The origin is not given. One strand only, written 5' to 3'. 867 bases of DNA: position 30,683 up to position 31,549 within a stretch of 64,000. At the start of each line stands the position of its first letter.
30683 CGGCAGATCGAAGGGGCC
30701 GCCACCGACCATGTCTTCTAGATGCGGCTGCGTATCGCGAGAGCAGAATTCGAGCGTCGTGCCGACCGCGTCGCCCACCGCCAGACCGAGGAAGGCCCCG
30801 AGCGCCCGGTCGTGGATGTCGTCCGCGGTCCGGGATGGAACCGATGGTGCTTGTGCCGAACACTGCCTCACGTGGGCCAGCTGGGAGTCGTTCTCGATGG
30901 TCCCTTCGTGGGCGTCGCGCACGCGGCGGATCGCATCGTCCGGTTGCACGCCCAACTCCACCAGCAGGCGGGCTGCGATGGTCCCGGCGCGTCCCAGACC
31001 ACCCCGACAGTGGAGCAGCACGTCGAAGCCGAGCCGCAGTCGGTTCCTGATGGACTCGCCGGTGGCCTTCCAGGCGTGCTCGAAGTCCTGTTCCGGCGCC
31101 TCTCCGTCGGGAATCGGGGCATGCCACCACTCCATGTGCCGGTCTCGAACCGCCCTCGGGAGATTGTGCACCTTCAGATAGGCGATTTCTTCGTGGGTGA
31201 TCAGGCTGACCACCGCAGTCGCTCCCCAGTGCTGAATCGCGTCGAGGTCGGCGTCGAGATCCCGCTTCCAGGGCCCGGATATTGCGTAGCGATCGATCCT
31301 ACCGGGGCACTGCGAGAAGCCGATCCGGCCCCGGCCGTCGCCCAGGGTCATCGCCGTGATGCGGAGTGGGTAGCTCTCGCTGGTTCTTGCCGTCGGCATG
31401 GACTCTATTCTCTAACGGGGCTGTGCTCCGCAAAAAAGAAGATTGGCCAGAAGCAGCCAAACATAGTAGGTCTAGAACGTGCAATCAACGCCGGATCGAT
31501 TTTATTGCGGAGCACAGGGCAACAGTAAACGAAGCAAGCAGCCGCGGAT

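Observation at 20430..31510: Two copies of a PTP-like phosphatase / ADP-ribosylglycohydrolase fusion gene in 1.8-kb direct repeats bracketing the large orphan ORF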

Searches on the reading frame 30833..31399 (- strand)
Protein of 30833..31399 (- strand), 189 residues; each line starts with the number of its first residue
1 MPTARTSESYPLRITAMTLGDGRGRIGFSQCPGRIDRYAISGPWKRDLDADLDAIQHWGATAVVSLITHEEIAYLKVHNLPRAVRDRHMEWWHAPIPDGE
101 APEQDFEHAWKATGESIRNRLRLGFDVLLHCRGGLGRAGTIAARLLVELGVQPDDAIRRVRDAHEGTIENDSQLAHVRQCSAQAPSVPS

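Call 66: search_protein_representatives(protein=window:30833-31399:-)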
Query: 189 residues. Proteins with E-value up to 0.001 (for the whole library): 4909; up to 1e-10: 1886; up to 1e-30: 263. The best 150 are listed.
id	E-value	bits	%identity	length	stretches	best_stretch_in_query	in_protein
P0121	1.0e-119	413.9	97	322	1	1-189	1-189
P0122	6.7e-114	394.9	94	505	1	1-189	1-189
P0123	1.2e-105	368.0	95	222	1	1-170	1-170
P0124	9.8e-73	260.6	93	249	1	17-140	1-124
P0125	5.0e-61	222.4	55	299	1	4-185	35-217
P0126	1.5e-59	217.6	67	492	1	8-154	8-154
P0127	1.0e-55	205.1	64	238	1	1-152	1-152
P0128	4.6e-54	199.7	53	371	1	4-181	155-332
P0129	4.5e-53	196.5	56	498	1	4-179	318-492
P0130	7.1e-53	195.8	51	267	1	4-180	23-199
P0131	3.9e-51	190.1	50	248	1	4-184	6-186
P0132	2.1e-49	184.5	49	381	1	1-180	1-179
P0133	3.7e-49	183.7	53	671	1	5-179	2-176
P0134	4.1e-49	183.5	51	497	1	5-181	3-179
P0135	9.3e-49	182.4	53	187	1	6-181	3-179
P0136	3.3e-47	177.3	53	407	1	3-179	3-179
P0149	2.7e-45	171.1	51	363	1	2-179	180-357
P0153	2.6e-44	167.9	51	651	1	3-179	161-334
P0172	9.9e-42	159.5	48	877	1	5-181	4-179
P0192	4.7e-40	154.0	48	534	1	4-179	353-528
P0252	3.1e-36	141.5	42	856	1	6-182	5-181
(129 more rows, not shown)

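Call 67: search_protein_families(library=pfam, proteins=[P0128, P0129, P0133, P0153, P0172, P0252, P0136, P0149, P0192, P0132], max_evalue=0.0001)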
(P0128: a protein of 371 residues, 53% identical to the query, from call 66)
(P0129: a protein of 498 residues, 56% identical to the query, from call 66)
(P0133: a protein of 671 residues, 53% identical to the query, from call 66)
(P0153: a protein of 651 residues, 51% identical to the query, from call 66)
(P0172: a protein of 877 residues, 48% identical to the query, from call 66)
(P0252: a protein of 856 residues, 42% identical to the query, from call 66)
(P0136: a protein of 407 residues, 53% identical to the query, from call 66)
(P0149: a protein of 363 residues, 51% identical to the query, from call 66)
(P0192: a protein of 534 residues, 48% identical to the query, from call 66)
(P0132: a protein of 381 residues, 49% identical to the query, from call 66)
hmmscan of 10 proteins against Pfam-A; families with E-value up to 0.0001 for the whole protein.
P0128 (371 aa): 5 families
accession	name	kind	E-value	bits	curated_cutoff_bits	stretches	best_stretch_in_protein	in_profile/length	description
PF22784.1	PTP-SAK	-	4.7e-10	40.2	27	1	205-325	26-150/153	Swiss Army Knife protein, DSP-PTPase phosphatase domain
PF22785.1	Tc-R-P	-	6.4e-09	36.7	27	1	200-296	13-100/106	Polymorphic toxin system, DSP-PTPase phosphatase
PF05706.17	CDKN3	-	5.2e-06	26.7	20.7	1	196-300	57-158/168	Cyclin-dependent kinase inhibitor 3 (CDKN3)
PF00782.25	DSPc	-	5.4e-06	26.7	33.5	1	263-332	61-131/133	Dual specificity phosphatase, catalytic domain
PF00102.32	Y_phosphatase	-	2.1e-05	24.7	20.9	1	278-330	172-230/234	Protein-tyrosine phosphatase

P0129 (498 aa): 5 families
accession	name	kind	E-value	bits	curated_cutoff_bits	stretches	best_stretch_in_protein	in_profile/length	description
PF03747.19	ADP_ribosyl_GH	-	1.3e-69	235.5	26.2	1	1-256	12-287/287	ADP-ribosylglycohydrolase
PF22784.1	PTP-SAK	-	1.3e-10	42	27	1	364-482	23-145/153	Swiss Army Knife protein, DSP-PTPase phosphatase domain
PF05706.17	CDKN3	-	6.4e-10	39.4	20.7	1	358-463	57-159/168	Cyclin-dependent kinase inhibitor 3 (CDKN3)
PF22785.1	Tc-R-P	-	1.5e-09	38.7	27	1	366-463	17-105/106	Polymorphic toxin system, DSP-PTPase phosphatase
PF00782.25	DSPc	-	2.2e-06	28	33.5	1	429-489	65-126/133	Dual specificity phosphatase, catalytic domain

P0133 (671 aa): 6 families
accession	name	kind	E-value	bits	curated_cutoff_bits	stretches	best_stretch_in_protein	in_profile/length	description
PF03747.19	ADP_ribosyl_GH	-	1.3e-72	245.3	26.2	1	198-465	1-287/287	ADP-ribosylglycohydrolase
PF20118.4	DUF6508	-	6.5e-18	65.3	23.6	1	531-660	3-128/129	Family of unknown function (DUF6508)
PF22784.1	PTP-SAK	-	7.3e-10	39.5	27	1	48-174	23-153/153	Swiss Army Knife protein, DSP-PTPase phosphatase domain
PF22785.1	Tc-R-P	-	3.7e-08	34.3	27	1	38-145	4-103/106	Polymorphic toxin system, DSP-PTPase phosphatase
PF05706.17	CDKN3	-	9e-06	25.9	20.7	1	43-146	58-158/168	Cyclin-dependent kinase inhibitor 3 (CDKN3)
PF00782.25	DSPc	-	2.3e-05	24.6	33.5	1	85-168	39-121/133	Dual specificity phosphatase, catalytic domain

P0153 (651 aa): 6 families
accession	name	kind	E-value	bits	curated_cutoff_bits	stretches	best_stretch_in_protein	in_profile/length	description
PF03747.19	ADP_ribosyl_GH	-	1.2e-71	242.1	26.2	1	356-623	1-287/287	ADP-ribosylglycohydrolase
PF22784.1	PTP-SAK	-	2.6e-11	44.2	27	1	242-331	53-152/153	Swiss Army Knife protein, DSP-PTPase phosphatase domain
PF22785.1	Tc-R-P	-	3.5e-09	37.6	27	1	217-304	26-104/106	Polymorphic toxin system, DSP-PTPase phosphatase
PF00782.25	DSPc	-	5.1e-05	23.5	33.5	1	242-325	38-120/133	Dual specificity phosphatase, catalytic domain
PF05706.17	CDKN3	-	5.5e-05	23.4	20.7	1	199-310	56-166/168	Cyclin-dependent kinase inhibitor 3 (CDKN3)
PF13857.12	Ank_5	-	9.6e-05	23.1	27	0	15-61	11-56/56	Ankyrin repeats (many copies)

P0172 (877 aa): 5 families
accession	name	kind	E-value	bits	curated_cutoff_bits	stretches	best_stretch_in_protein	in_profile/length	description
PF03747.19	ADP_ribosyl_GH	-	9.7e-65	219.5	26.2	1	193-493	1-285/287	ADP-ribosylglycohydrolase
PF22784.1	PTP-SAK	-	2.4e-12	47.6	27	1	54-175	28-153/153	Swiss Army Knife protein, DSP-PTPase phosphatase domain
PF22785.1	Tc-R-P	-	1.9e-11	44.9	27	1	47-148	13-105/106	Polymorphic toxin system, DSP-PTPase phosphatase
PF05706.17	CDKN3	-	1.4e-05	25.3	20.7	1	42-147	56-158/168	Cyclin-dependent kinase inhibitor 3 (CDKN3)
PF00782.25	DSPc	-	5e-05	23.6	33.5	1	118-169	69-121/133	Dual specificity phosphatase, catalytic domain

P0252 (856 aa): 5 families
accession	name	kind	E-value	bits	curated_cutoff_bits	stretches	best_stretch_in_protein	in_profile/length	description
PF03747.19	ADP_ribosyl_GH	-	8e-58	196.8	26.2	1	193-494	1-286/287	ADP-ribosylglycohydrolase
PF05706.17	CDKN3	-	2.6e-09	37.4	20.7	1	16-155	34-167/168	Cyclin-dependent kinase inhibitor 3 (CDKN3)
PF22784.1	PTP-SAK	-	1.7e-08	35.1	27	1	49-160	22-124/153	Swiss Army Knife protein, DSP-PTPase phosphatase domain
PF22785.1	Tc-R-P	-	1.9e-06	28.8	27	1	58-149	23-105/106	Polymorphic toxin system, DSP-PTPase phosphatase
PF00782.25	DSPc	-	1.3e-05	25.5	33.5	1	117-176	67-127/133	Dual specificity phosphatase, catalytic domain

P0136 (407 aa): 3 families
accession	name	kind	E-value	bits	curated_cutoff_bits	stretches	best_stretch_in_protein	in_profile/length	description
PF22784.1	PTP-SAK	-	7.8e-08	32.9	27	1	51-173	23-149/153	Swiss Army Knife protein, DSP-PTPase phosphatase domain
PF22785.1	Tc-R-P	-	2.6e-07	31.6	27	1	62-150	26-105/106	Polymorphic toxin system, DSP-PTPase phosphatase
PF00782.25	DSPc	-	5.2e-06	26.7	33.5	1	122-173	71-123/133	Dual specificity phosphatase, catalytic domain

P0149 (363 aa): 4 families
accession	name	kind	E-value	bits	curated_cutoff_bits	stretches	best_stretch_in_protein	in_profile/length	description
PF22785.1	Tc-R-P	-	7.6e-11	42.9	27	1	234-328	20-105/106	Polymorphic toxin system, DSP-PTPase phosphatase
PF22784.1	PTP-SAK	-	2.4e-10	41.1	27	1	257-353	43-151/153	Swiss Army Knife protein, DSP-PTPase phosphatase domain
PF05706.17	CDKN3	-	5.3e-09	36.4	20.7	1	223-329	57-160/168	Cyclin-dependent kinase inhibitor 3 (CDKN3)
PF00782.25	DSPc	-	2.8e-06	27.6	33.5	1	263-344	36-116/133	Dual specificity phosphatase, catalytic domain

P0192 (534 aa): 4 families
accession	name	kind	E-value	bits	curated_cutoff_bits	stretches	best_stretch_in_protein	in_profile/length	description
PF22784.1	PTP-SAK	-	9.3e-12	45.7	27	1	406-524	29-151/153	Swiss Army Knife protein, DSP-PTPase phosphatase domain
PF05706.17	CDKN3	-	1.1e-09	38.7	20.7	1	394-496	57-156/168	Cyclin-dependent kinase inhibitor 3 (CDKN3)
PF22785.1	Tc-R-P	-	1.8e-09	38.6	27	1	399-499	14-105/106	Polymorphic toxin system, DSP-PTPase phosphatase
PF00782.25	DSPc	-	5.5e-05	23.4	33.5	1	459-519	59-120/133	Dual specificity phosphatase, catalytic domain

P0132 (381 aa): 4 families
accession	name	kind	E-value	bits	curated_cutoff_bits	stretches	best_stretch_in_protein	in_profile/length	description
PF19463.4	DUF6000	-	3.9e-26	92.5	25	1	202-340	2-142/185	Family of unknown function (DUF6000)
PF22784.1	PTP-SAK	-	4.9e-08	33.6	27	1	56-175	29-152/153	Swiss Army Knife protein, DSP-PTPase phosphatase domain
PF22785.1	Tc-R-P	-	2.5e-07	31.6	27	1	51-149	16-105/106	Polymorphic toxin system, DSP-PTPase phosphatase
PF05706.17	CDKN3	-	6.1e-06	26.4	20.7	1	44-146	57-156/168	Cyclin-dependent kinase inhibitor 3 (CDKN3)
